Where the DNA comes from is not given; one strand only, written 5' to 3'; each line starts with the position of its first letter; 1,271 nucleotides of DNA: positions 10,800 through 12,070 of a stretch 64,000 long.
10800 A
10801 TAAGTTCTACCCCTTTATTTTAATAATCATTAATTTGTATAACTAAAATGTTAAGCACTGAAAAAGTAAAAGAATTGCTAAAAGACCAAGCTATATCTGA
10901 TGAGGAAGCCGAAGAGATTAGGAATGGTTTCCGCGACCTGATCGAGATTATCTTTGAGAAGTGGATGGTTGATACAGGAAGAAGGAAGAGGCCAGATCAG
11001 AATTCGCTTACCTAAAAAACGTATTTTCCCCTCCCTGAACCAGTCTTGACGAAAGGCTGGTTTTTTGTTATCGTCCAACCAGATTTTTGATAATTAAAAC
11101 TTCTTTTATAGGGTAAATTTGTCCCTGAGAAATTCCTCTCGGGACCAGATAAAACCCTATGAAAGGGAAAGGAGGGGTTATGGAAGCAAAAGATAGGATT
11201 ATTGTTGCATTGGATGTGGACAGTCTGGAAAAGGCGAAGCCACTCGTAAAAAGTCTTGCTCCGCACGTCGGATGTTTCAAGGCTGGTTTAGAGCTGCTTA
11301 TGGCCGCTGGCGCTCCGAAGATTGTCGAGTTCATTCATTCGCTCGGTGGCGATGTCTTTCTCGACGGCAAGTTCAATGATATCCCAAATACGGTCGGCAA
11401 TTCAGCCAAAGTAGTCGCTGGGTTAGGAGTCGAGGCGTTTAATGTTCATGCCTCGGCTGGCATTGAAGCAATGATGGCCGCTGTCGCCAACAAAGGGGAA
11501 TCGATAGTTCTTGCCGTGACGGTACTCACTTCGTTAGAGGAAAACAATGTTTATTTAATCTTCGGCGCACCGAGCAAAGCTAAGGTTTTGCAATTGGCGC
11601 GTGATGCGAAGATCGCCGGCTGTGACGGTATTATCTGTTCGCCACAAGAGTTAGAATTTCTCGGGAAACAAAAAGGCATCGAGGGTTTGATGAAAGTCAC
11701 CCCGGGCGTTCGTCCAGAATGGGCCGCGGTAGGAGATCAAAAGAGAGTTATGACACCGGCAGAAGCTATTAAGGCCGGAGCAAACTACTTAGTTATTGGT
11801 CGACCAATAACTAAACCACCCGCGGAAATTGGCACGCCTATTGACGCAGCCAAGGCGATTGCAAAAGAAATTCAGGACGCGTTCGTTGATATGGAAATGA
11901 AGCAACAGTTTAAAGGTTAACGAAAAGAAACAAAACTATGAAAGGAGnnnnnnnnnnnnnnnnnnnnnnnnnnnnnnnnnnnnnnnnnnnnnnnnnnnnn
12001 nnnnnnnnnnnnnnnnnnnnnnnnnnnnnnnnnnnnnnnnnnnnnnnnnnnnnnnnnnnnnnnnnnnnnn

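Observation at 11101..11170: Twice-occurring structured 5' leader RNA motif with compensatory stem changes (candidate riboswitch or attenuator)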

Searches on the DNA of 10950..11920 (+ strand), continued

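Call 43: search_with_rna_model(model_id=R2, sources=[L015, L016, L017, L018, L021, L022, L023, L025, L026, L027, L028, L029, L030, L031, L032, L033, L034, L035, L036, L038, L039, L040, L041, L042, L043, L044, L045, L046, L047, L048, L049, L050, L051, L052, L053, L055, L057, L058, L059, L061, L062, L063, L064, L065, L066, L067, L068, L071, L072, L073, L074, L075, L076, L077, L079, L080, L081, L082, L083, L084, L085, L086, L087, L088, L091, L092, L093, L094, L095, L096, L097], max_evalue=10, show_alignments=4)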
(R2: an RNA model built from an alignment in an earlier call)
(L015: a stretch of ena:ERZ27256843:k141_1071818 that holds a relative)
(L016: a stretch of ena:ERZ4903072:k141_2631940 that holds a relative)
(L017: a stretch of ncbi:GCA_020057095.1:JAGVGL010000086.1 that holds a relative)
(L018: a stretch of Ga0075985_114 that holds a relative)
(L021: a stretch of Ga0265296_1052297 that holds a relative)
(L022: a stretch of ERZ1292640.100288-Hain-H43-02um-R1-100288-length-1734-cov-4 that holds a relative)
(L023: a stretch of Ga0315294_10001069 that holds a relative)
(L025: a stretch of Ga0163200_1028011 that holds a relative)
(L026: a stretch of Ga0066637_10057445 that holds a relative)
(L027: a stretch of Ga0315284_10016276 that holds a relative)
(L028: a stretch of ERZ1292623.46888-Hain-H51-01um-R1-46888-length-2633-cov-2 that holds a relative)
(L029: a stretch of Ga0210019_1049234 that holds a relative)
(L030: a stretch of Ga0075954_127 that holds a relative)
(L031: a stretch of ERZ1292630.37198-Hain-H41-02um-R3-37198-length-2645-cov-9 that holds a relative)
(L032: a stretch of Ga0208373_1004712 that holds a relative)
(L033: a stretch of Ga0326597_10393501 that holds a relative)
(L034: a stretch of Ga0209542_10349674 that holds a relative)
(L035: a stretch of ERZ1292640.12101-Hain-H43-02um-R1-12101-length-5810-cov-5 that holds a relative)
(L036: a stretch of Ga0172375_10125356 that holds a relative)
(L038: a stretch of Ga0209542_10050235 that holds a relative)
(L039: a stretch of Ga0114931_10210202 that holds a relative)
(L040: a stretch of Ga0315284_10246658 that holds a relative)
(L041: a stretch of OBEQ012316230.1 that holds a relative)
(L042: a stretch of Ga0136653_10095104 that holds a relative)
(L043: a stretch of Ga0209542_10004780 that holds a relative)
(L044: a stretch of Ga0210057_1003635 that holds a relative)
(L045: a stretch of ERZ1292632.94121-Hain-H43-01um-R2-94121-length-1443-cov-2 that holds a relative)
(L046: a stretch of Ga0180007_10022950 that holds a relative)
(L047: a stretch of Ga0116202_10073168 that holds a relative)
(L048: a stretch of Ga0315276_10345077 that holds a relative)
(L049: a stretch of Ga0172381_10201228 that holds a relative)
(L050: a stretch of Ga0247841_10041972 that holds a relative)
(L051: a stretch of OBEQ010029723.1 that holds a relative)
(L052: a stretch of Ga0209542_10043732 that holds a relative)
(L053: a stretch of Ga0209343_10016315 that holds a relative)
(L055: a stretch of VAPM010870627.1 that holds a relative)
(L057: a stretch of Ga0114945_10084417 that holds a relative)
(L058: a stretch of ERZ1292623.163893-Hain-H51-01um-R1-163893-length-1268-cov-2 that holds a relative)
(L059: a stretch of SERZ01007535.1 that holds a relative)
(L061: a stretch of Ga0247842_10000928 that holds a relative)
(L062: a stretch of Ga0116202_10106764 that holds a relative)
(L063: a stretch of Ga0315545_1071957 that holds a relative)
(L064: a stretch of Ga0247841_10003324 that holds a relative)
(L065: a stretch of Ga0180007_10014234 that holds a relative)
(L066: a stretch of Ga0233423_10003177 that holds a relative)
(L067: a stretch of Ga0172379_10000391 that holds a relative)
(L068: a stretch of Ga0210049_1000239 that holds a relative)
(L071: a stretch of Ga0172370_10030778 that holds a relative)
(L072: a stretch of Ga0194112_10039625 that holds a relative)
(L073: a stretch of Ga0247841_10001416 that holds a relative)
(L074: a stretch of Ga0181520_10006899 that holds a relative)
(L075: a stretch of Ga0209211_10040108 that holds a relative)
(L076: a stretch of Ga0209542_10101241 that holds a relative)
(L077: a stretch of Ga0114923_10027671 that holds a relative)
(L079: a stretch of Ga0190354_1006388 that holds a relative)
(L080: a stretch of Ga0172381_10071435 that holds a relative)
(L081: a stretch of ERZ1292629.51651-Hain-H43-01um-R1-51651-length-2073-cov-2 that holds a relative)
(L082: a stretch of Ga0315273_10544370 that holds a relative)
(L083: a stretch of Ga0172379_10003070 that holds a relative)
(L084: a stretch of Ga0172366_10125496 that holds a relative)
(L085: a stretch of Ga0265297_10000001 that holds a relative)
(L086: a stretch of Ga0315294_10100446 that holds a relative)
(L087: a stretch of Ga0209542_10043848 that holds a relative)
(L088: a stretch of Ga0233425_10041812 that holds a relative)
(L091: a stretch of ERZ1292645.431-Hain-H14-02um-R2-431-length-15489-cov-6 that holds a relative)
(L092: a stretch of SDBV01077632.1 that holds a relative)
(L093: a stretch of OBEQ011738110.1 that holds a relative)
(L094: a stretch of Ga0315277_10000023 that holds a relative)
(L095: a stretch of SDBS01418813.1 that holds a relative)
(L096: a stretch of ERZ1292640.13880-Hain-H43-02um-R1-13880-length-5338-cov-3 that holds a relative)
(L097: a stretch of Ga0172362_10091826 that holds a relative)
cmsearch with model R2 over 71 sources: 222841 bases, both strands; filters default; matches with E-value up to 10: 1.
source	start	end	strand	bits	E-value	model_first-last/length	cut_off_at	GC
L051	3639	3670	-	13.5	3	1-69/69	no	0.22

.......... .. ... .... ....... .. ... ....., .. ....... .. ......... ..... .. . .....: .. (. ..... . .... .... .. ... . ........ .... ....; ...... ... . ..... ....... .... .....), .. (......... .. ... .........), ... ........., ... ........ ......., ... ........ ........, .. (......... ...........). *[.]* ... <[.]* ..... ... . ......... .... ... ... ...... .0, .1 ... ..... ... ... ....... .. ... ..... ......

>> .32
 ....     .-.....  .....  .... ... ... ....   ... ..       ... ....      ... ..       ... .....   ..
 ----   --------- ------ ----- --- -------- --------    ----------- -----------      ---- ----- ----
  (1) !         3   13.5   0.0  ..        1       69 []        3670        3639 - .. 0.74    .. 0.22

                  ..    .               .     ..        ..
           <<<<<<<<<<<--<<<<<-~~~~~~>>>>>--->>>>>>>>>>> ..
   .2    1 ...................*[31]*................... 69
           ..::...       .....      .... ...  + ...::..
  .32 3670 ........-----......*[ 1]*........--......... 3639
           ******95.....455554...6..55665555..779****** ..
